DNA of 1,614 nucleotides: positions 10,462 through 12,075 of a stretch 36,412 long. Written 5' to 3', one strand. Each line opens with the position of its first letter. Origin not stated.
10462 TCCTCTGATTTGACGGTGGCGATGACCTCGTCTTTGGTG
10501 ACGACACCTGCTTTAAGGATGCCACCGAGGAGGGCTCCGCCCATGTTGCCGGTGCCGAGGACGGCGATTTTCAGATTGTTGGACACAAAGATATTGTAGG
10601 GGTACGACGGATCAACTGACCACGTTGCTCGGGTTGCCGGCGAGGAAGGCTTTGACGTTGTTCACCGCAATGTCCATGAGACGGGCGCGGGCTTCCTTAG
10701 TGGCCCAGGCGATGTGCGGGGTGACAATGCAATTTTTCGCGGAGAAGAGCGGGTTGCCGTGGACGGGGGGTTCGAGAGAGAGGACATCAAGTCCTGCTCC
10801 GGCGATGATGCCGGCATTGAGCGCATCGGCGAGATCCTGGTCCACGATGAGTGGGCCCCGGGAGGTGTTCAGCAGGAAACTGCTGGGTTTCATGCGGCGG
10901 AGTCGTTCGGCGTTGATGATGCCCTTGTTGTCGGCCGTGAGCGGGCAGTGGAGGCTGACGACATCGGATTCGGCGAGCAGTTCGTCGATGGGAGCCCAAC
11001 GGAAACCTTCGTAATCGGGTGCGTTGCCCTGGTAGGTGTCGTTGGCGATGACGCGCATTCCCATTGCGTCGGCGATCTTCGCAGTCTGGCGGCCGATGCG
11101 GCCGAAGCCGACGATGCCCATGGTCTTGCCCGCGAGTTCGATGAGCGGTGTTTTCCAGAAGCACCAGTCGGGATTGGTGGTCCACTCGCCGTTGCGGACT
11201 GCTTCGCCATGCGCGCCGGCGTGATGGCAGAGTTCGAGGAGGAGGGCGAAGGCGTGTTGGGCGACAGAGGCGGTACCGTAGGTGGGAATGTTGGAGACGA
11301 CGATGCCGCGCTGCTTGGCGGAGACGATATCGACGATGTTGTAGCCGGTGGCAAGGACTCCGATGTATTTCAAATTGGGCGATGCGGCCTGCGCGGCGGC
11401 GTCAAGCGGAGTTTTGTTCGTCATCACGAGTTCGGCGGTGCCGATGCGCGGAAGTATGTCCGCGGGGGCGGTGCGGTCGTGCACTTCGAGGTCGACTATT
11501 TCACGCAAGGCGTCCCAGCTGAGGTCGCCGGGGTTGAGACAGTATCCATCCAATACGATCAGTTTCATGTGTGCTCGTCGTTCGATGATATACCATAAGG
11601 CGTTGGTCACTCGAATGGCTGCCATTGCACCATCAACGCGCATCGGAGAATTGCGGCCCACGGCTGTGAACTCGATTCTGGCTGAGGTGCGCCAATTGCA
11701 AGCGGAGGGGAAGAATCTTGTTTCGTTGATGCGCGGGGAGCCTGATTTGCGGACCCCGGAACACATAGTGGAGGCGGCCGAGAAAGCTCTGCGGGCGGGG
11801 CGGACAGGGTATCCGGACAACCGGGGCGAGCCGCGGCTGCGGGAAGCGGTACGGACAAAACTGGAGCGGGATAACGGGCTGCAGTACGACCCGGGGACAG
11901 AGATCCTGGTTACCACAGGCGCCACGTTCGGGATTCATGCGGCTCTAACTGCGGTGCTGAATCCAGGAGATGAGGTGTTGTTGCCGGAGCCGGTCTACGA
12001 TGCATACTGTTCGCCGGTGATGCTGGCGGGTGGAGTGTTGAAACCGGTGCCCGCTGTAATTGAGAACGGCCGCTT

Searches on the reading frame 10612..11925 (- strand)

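Call 68: search_protein_families(library=pfam, proteins=[window:10612-11925:-], max_evalue=0.00001)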
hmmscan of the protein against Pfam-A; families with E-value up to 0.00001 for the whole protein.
window:10612-11925:- (437 aa): 3 families
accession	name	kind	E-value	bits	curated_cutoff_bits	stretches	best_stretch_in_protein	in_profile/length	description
PF02826.25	2-Hacid_dh_C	-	2.8e-57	193.4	25.1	1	226-406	1-178/178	D-isomer specific 2-hydroxyacid dehydrogenase, NAD binding domain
PF00389.36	2-Hacid_dh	-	1.8e-25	89.6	24.6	1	138-436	13-133/134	D-isomer specific 2-hydroxyacid dehydrogenase, catalytic domain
PF00670.27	AdoHcyase_NAD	-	2.2e-06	28.3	27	1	263-354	20-109/162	S-adenosyl-L-homocysteine hydrolase, NAD binding domain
